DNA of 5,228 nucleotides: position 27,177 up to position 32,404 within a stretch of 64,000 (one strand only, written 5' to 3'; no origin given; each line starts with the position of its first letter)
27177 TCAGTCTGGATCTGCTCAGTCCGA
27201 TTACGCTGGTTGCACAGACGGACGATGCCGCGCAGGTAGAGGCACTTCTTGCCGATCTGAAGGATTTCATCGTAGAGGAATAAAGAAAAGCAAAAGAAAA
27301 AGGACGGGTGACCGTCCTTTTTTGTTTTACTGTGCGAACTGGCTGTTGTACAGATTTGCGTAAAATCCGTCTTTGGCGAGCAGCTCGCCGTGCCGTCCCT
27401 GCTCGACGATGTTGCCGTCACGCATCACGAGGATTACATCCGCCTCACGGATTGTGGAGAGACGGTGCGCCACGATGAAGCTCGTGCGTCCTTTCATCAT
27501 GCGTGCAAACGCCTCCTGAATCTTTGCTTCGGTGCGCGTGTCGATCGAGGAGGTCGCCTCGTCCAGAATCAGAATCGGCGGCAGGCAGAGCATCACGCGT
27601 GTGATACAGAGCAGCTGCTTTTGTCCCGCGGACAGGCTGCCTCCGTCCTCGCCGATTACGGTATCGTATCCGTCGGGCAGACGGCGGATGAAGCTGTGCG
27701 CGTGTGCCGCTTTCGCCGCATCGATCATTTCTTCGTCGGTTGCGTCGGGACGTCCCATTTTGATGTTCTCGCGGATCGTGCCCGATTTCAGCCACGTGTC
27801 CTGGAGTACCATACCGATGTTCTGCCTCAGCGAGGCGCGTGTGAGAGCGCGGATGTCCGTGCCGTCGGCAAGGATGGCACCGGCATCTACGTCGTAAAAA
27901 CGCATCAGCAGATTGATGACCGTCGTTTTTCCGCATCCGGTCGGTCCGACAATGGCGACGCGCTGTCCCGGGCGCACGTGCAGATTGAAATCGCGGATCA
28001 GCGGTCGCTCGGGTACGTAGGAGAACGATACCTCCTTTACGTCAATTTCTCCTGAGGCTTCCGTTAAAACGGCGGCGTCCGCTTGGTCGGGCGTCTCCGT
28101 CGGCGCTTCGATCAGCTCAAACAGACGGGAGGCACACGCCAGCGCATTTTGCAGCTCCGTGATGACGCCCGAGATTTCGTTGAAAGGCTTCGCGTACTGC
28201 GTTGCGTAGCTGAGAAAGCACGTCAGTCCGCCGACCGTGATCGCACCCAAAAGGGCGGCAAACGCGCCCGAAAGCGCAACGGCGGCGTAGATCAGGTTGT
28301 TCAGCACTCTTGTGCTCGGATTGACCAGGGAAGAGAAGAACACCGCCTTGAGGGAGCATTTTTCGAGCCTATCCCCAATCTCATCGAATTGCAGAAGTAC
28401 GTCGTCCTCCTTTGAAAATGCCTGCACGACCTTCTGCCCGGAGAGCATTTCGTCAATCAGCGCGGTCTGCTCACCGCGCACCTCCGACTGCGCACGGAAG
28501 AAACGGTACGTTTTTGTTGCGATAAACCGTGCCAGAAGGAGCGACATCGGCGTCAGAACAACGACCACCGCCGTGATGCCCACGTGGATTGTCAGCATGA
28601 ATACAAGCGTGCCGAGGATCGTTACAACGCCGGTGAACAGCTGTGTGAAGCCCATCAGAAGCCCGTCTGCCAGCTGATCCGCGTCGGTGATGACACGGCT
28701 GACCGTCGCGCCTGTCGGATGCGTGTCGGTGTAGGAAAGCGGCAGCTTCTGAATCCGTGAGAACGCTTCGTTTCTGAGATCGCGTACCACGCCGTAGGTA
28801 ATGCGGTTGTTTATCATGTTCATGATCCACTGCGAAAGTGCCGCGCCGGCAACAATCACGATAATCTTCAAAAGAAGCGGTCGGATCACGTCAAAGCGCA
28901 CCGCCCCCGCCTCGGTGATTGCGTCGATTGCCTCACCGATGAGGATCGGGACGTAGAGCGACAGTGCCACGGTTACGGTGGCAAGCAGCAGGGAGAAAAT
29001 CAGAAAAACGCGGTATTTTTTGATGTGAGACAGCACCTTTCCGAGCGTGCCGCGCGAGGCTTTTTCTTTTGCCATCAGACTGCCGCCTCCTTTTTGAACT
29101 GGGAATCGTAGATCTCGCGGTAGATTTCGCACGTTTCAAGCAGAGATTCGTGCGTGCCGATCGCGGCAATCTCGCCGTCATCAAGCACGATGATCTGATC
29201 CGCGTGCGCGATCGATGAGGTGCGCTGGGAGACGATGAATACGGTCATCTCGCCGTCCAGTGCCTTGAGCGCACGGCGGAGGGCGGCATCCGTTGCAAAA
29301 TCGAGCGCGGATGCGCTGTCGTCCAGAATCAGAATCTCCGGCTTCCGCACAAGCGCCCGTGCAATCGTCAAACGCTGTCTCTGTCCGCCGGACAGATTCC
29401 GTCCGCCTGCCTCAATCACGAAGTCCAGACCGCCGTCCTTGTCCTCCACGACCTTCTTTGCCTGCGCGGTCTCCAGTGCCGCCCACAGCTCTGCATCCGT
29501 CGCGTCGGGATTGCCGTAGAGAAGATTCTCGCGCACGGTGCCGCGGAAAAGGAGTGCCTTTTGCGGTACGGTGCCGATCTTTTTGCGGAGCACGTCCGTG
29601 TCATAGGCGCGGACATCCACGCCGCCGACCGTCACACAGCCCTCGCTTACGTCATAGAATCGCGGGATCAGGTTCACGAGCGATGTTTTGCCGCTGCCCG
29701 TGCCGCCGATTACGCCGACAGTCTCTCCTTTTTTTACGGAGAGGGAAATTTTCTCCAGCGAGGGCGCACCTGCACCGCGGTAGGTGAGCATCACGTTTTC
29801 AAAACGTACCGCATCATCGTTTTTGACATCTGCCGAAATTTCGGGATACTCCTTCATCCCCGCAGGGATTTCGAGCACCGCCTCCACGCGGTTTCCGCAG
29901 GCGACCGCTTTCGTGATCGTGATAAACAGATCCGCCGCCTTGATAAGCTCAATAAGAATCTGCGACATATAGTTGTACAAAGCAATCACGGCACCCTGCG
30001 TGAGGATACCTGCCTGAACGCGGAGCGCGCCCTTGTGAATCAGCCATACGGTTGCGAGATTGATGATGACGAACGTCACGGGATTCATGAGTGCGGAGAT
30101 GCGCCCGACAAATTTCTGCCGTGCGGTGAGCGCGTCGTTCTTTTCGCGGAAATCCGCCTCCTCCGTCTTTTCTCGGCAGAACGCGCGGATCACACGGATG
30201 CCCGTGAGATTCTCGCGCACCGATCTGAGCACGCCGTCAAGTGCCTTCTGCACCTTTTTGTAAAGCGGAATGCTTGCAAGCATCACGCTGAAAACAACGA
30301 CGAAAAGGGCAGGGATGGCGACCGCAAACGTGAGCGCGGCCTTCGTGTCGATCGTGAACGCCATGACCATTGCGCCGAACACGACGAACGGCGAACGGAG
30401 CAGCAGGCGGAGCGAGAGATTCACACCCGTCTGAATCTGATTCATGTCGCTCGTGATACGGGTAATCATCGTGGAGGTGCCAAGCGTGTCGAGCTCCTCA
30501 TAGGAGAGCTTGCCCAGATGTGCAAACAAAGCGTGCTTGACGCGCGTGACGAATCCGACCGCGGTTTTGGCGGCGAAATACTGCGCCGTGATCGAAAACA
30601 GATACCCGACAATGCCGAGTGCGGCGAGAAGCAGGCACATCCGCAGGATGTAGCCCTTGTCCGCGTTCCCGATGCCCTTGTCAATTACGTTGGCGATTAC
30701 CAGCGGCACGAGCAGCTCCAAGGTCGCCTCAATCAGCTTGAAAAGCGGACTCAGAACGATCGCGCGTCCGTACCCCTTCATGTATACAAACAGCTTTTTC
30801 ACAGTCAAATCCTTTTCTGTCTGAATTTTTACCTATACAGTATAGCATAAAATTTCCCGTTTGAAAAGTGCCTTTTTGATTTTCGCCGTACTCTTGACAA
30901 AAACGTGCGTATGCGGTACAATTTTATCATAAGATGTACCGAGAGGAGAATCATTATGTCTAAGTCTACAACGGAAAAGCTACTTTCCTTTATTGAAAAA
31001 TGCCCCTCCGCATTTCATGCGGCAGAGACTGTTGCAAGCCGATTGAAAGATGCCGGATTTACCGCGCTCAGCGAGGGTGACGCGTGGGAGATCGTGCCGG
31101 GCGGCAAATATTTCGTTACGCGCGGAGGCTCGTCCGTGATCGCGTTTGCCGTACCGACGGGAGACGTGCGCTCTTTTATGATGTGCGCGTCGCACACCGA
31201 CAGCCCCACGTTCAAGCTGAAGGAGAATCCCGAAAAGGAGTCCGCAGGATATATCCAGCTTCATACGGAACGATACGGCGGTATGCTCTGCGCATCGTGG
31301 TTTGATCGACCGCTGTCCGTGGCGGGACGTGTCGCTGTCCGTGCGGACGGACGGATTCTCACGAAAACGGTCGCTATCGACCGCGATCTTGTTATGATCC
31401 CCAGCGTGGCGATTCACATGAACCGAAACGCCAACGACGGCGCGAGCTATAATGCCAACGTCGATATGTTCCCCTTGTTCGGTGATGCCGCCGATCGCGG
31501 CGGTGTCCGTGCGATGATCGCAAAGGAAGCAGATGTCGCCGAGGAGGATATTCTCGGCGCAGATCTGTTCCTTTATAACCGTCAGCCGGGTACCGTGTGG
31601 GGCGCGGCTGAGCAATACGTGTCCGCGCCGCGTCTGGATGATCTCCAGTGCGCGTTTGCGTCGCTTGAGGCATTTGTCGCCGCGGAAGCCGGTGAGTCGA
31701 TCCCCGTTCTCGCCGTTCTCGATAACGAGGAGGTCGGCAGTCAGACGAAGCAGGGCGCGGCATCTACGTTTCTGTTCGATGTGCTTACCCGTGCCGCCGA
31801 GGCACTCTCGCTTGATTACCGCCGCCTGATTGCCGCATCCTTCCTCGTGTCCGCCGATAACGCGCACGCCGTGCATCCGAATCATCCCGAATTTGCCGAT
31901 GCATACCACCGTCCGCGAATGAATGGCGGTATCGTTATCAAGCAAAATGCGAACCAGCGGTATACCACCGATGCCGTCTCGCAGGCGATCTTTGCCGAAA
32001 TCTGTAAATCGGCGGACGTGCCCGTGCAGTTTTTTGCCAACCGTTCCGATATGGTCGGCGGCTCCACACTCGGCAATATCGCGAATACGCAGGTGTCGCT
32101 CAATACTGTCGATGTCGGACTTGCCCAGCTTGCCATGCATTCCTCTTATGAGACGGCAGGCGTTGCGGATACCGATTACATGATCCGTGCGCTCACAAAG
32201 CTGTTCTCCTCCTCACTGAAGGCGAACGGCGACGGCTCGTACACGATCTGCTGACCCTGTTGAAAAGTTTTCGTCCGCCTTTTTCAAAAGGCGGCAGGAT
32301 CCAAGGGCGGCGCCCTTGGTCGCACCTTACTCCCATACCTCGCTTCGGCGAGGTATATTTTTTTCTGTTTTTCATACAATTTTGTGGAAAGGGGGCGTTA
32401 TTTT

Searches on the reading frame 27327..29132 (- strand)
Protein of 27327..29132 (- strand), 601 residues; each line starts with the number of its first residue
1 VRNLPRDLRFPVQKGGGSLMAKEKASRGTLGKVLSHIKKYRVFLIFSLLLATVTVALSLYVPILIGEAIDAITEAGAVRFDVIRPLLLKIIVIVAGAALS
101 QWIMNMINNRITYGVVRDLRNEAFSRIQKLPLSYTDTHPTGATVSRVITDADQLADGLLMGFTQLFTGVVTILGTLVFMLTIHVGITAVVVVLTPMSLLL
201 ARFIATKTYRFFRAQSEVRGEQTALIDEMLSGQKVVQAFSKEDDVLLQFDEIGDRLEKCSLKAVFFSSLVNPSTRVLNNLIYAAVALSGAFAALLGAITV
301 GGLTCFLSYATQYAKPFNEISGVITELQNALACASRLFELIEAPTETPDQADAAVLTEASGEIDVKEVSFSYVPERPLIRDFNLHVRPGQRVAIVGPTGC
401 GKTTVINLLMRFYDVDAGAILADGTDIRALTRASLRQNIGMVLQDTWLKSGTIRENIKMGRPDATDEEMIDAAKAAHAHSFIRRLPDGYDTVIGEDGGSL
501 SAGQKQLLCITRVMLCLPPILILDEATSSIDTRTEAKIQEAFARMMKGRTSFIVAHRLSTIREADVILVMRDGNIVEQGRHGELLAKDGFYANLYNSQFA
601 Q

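Call 11: search_protein_families(library=pfam, proteins=[window:27327-29132:-], max_evalue=0.001)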
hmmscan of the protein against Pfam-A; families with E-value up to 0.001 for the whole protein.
window:27327-29132:- (601 aa): 5 families
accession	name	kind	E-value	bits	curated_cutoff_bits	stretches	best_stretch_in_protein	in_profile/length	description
PF00664.28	ABC_membrane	-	4.9e-45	154.8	28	1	44-313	1-270/274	ABC transporter transmembrane region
PF00005.33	ABC_tran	-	4.8e-32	111.9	25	1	380-528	2-137/137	ABC transporter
PF02463.25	SMC_N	-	0.00011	22.2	40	0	499-570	136-211/220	RecF/RecN/SMC N terminal domain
PF00004.35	AAA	-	0.00034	21.5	21.2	0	393-415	2-24/131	ATPase family associated with various cellular activities (AAA)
PF13401.12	AAA_22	-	0.00067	20.4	27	0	392-439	8-54/130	AAA domain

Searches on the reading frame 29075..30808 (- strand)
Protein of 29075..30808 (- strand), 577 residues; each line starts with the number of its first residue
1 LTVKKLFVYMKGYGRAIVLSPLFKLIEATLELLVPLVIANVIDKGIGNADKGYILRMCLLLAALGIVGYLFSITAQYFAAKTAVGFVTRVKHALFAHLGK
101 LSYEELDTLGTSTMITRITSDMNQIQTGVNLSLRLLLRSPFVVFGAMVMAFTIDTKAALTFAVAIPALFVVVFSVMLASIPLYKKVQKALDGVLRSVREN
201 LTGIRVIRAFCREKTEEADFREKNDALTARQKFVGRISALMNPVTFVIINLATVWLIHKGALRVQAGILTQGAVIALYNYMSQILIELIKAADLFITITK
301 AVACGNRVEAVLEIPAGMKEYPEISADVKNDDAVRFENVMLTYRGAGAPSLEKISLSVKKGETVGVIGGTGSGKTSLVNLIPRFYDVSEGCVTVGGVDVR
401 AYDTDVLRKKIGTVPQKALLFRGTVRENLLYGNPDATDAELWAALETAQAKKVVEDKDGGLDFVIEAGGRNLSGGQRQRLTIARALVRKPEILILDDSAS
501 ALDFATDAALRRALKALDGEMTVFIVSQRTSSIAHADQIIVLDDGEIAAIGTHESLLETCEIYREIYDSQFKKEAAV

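Call 12: search_protein_families(library=pfam, proteins=[window:29075-30808:-], max_evalue=0.001)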
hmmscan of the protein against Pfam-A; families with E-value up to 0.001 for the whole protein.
window:29075-30808:- (577 aa): 3 families
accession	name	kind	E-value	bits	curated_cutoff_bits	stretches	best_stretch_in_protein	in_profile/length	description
PF00664.28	ABC_membrane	-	3.5e-42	145.4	28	1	18-284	2-270/274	ABC transporter transmembrane region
PF00005.33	ABC_tran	-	2.9e-29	102.8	25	1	351-498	1-135/137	ABC transporter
PF02463.25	SMC_N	-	6.1e-06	26.2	40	1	471-541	136-210/220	RecF/RecN/SMC N terminal domain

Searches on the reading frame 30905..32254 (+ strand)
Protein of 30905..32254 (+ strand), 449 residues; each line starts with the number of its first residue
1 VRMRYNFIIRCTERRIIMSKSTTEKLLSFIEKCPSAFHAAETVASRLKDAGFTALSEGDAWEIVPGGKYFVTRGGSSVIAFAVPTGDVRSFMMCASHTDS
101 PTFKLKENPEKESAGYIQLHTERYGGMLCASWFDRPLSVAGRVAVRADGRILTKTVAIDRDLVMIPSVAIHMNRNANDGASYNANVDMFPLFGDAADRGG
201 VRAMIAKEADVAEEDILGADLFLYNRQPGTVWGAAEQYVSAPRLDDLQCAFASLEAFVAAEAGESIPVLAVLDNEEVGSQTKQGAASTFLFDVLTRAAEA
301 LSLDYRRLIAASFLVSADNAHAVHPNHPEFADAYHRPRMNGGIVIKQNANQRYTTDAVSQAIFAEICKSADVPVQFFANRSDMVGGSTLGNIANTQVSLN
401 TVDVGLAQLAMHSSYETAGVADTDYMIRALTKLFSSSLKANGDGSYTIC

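Call 12: search_protein_families(library=pfam, proteins=[window:30905-32254:+], max_evalue=0.001)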
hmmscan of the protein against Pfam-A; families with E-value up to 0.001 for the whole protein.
window:30905-32254:+ (449 aa): 2 families
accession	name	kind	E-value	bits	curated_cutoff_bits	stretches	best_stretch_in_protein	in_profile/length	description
PF02127.20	Peptidase_M18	-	2.5e-118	396.1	24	1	29-434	1-432/432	Aminopeptidase I zinc metalloprotease (M18)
PF05343.19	Peptidase_M42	-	0.00022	20.8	23.2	0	330-425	198-288/292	M42 glutamyl aminopeptidase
